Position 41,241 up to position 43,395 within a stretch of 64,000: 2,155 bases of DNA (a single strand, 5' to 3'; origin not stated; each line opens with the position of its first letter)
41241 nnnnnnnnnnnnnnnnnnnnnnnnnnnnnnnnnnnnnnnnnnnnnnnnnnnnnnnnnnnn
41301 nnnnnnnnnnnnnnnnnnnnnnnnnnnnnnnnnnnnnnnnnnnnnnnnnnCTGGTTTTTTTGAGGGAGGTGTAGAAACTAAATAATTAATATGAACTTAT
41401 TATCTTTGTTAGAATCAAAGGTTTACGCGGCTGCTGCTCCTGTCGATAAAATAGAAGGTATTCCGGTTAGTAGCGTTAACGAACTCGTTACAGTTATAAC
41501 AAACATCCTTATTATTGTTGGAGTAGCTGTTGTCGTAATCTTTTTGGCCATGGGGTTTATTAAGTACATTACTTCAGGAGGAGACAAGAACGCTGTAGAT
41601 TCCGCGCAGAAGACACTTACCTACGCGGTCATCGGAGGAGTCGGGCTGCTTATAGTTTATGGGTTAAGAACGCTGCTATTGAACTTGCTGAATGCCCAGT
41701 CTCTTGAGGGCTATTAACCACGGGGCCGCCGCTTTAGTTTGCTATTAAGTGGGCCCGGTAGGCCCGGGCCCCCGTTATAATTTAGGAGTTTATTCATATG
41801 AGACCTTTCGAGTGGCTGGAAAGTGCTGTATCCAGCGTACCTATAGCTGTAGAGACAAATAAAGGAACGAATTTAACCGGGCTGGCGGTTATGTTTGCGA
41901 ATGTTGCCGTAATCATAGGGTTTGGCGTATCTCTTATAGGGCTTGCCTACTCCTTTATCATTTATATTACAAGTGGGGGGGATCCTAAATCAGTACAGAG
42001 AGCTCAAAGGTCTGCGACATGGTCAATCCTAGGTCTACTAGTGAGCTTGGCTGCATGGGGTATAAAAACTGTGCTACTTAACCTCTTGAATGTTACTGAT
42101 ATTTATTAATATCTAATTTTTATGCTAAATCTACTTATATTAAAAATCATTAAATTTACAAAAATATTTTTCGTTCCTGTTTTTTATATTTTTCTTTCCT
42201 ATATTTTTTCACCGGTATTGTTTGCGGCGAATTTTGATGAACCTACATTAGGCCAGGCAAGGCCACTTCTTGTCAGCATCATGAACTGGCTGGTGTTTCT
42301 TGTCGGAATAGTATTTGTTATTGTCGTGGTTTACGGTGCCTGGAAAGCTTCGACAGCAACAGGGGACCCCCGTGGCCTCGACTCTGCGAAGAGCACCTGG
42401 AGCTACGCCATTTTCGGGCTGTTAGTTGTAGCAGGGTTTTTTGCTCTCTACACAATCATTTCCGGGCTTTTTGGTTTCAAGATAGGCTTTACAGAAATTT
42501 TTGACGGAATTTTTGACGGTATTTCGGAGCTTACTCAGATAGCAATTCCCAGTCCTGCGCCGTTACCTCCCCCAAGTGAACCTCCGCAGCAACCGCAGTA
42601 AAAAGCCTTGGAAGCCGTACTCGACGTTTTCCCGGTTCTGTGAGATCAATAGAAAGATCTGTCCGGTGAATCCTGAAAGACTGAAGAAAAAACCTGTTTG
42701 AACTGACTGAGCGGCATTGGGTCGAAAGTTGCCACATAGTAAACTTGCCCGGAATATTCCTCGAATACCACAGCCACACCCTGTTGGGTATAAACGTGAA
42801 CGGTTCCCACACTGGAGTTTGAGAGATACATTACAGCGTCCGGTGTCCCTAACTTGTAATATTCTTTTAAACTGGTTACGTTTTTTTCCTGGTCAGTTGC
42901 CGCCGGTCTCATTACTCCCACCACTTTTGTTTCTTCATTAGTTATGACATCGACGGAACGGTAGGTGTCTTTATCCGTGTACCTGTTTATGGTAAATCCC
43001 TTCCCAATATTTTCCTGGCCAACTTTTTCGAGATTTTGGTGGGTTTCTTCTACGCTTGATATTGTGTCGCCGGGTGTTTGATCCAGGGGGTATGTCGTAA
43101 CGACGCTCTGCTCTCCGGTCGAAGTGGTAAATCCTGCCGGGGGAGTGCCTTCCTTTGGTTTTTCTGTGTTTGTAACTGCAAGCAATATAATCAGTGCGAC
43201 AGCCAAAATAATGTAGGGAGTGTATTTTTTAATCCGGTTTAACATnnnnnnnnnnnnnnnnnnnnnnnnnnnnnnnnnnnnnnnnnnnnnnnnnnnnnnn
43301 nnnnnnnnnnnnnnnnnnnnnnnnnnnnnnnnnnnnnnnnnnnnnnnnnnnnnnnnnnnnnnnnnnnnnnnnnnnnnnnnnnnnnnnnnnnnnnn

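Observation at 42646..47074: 1273-aa membrane-anchored protein ending in an HEXXH zincin-like domain, with a small anchored partner gene immediately downstream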

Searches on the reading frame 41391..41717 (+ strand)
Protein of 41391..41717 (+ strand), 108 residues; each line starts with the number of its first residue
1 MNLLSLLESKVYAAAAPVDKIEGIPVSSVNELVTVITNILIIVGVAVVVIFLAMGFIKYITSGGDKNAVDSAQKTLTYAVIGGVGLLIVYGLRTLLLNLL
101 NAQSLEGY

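Call 6: search_protein_families(library=pfam, proteins=[window:41391-41717:+], max_evalue=0.01)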
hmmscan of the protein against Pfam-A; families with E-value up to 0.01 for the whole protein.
window:41391-41717:+ (108 aa): 1 family
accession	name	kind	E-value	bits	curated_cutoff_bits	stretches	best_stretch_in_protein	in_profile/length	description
PF18895.5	T4SS_pilin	-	1.1e-05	25.8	26.6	1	30-90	6-65/71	Type IV secretion system pilin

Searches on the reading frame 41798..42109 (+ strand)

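Call 6: search_protein_families(library=pfam, proteins=[window:41798-42109:+], max_evalue=0.01)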
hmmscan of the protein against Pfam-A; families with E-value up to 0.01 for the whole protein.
window:41798-42109:+ (103 aa): 2 families
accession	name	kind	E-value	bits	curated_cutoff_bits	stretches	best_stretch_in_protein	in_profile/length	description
PF18895.5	T4SS_pilin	-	3.4e-06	27.5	26.6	1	26-93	5-71/71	Type IV secretion system pilin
PF17909.6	Htr2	-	0.0089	16.7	25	0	36-84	8-49/61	Htr2 transmembrane domain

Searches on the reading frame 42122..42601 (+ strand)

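Call 6: search_protein_families(library=pfam, proteins=[window:42122-42601:+], max_evalue=0.01)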
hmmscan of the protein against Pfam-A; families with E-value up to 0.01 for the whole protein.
window:42122-42601:+ (159 aa): 2 families
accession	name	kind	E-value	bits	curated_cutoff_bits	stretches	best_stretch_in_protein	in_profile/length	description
PF18895.5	T4SS_pilin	-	1.5e-05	25.4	26.6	1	52-104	11-62/71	Type IV secretion system pilin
PF02308.21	MgtC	-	0.0099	16.7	31.4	0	60-116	54-107/121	MgtC family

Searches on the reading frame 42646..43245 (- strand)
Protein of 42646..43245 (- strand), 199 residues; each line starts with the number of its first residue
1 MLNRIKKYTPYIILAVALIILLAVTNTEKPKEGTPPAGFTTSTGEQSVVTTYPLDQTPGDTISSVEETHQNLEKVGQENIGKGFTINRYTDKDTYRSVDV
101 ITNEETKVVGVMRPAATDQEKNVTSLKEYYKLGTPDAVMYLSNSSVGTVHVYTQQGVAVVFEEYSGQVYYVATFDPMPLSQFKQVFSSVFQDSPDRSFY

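Call 4: search_protein_families(library=pfam, proteins=[window:42646-43245:-], max_evalue=1)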
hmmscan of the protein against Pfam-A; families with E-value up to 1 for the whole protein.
window:42646-43245:- (199 aa): 1 family
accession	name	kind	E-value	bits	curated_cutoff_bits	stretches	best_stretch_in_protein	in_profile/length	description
PF15106.11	TMEM156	-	0.0006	19.7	27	1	66-163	39-135/226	TMEM156 protein family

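Call 57: search_protein_families(library=phrogs, proteins=[window:42646-43245:-], max_evalue=0.01)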
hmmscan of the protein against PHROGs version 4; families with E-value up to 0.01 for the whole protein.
window:42646-43245:- (199 aa): 0 families

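Call 58: search_protein_families(library=ncbifam, proteins=[window:42646-43245:-], max_evalue=0.01)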
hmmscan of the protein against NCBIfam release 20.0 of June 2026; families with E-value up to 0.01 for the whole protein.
window:42646-43245:- (199 aa): 0 families

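Call 66: find_homologous_proteins(query=window:42646-43245:-, max_evalue=0.01)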
Query window:42646-43245:- (199 aa): 6 proteins with E <= 0.01 among 88 candidates.
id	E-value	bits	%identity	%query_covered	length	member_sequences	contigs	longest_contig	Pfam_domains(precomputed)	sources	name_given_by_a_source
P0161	9.2e-116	402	93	100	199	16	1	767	-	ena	-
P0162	1.3e-110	385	88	100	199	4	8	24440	-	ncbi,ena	-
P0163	2.0e-101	355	81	100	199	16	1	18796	-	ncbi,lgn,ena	-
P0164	3.3e-95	335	77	100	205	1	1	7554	-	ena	-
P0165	3.6e-50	188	78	57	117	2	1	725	-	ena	-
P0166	3.8e-42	162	100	40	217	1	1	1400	-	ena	-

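Call 67: search_protein_families(library=pfam, alignment_id=A8, max_evalue=5)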
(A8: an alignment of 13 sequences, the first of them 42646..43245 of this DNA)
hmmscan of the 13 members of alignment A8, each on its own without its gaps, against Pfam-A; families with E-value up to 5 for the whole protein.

A. member 1, window:42646-43245:- (199 aa): 1 family
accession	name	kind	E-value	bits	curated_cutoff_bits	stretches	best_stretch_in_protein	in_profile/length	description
PF15106.11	TMEM156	-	0.0006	19.7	27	1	66-163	39-135/226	TMEM156 protein family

B. families by the number of members that match (of 13 scanned): 13 families
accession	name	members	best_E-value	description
PF15106.11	TMEM156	2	0.0006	TMEM156 protein family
PF14172.12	DUF4309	1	0.0036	Domain of unknown function (DUF4309)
PF12978.13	DUF3862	1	0.0039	Domain of Unknown Function with PDB structure (DUF3862)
PF05961.16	Chordopox_A13L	1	0.065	Chordopoxvirus A13L protein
PF06480.20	FtsH_ext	1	0.09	FtsH Extracellular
PF19005.6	DUF5734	1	0.12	Domain of unknown function (DUF5734)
PF24983.1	DUF7774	1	0.14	Domain of unknown function (DUF7774)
PF23060.1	CUB_M02D8_5_1st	1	0.17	M02D8_5-like, first CUB domain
PF16277.11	DUF4926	1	0.18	Domain of unknown function (DUF4926)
PF05739.25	SNARE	1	0.18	SNARE domain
PF08719.17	NADAR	1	0.19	NADAR domain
PF09889.16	DUF2116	1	0.92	Probable treble clef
PF02706.20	Wzz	1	2.5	Chain length determinant protein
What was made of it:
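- On BLIP-like / DUF4309 superfamily (for the partner): One member each, at E about 0.004 (call 67).
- Closest known: DUF4309. Same: Weak Pfam hits to DUF4309 and DUF3862 (call 67).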

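Call 68: search_solved_structures(query=A8, max_evalue=10, show_alignments=3)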
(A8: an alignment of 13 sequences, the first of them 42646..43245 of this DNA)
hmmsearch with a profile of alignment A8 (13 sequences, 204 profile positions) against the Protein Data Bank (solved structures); distinct sequences matched with E-value up to 10: 5.
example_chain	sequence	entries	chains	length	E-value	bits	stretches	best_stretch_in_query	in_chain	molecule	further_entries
8fia_A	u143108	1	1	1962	0.43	13.5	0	86-124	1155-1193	Teneurin-m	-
5myj_AF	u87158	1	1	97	0.92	12.5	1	162-192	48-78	30S ribosomal protein S6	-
8rjc_9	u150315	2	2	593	1.5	11.8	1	14-98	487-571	Calnexin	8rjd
1nkw_M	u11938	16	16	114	1.6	11.7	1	67-131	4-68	50S ribosomal protein L18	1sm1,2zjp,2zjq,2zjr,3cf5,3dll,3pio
1nwx_M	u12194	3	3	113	1.7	11.6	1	68-131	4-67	ribosomal protein L18 | 50S ribosomal protein L18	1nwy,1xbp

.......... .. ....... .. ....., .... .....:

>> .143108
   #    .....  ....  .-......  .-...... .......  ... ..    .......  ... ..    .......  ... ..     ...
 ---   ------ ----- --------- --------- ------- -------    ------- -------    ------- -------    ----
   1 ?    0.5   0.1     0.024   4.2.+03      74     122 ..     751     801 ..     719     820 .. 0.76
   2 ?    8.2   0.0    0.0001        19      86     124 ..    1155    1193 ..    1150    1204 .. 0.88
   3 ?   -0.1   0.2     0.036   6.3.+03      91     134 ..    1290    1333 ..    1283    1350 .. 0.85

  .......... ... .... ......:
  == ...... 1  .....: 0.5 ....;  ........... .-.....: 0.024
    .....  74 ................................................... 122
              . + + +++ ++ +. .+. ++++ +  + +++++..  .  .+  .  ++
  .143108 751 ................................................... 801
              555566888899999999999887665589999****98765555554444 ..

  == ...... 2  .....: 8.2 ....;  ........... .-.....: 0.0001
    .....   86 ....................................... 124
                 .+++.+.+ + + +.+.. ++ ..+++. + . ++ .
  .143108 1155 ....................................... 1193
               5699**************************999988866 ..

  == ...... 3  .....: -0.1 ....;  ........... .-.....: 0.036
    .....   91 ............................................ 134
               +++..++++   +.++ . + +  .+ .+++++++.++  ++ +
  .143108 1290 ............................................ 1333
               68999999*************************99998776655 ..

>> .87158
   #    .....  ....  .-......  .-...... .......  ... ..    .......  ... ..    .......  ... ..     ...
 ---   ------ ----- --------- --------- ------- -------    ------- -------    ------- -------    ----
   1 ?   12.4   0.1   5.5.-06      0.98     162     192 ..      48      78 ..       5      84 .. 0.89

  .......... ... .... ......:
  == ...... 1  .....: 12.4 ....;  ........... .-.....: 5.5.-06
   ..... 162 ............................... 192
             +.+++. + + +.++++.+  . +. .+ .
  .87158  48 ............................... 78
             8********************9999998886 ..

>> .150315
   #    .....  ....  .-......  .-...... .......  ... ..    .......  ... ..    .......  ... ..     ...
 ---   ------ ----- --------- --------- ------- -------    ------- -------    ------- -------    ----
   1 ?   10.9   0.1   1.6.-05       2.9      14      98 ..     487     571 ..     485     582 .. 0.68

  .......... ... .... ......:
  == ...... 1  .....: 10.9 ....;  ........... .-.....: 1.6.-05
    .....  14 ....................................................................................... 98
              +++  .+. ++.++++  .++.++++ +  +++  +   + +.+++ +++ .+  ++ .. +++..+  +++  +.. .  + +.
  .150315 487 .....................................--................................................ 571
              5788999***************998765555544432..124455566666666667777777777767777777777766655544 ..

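Call 82: predict_structure(alignment_id=A9)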
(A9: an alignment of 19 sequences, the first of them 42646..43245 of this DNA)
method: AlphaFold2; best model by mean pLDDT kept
length: 199 residues; sequences in the alignment: 19
mean_pLDDT: 80.6   pTM: 0.69
mean pLDDT of the five models: 80.6, 79.8, 77.5, 76.8, 76.4
residues with pLDDT >= 90: 88; 70-90: 68; 50-70: 19; < 50: 24
segments of 3 or more residues with pLDDT < 50: 26-47
pLDDT, mean of each block of 10 residues (from residue 1): 59 77 54 36 44 77 90 93 93 90 94 89 90 92 85 93 93 92 92 78
secondary structure, 60 per line:
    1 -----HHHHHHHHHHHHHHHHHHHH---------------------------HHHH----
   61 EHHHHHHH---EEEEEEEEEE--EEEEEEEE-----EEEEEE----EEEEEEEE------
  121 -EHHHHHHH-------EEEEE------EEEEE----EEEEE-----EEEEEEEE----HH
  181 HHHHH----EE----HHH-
elements in order: H6-25 H53-56 H62-68 E72-81 E84-91 E97-102 E107-114 H123-129 E137-141 E148-152 E157-161 E167-174 H179-185
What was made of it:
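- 42646..43245 (-): Partner gene: 199-aa N-anchored protein with a BLIP-like/DUF4309-like tandem α-β4 ectodomain. Model pLDDT 80.6, ectodomain about 90 (call 82).
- On BLIP-like / DUF4309 superfamily (for the partner): Model topology (call 82).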

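Call 107: search_protein_families(library=padloc, proteins=[window:42646-43245:-], max_evalue=0.01)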
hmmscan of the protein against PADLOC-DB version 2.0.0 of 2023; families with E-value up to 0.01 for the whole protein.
window:42646-43245:- (199 aa): 0 families
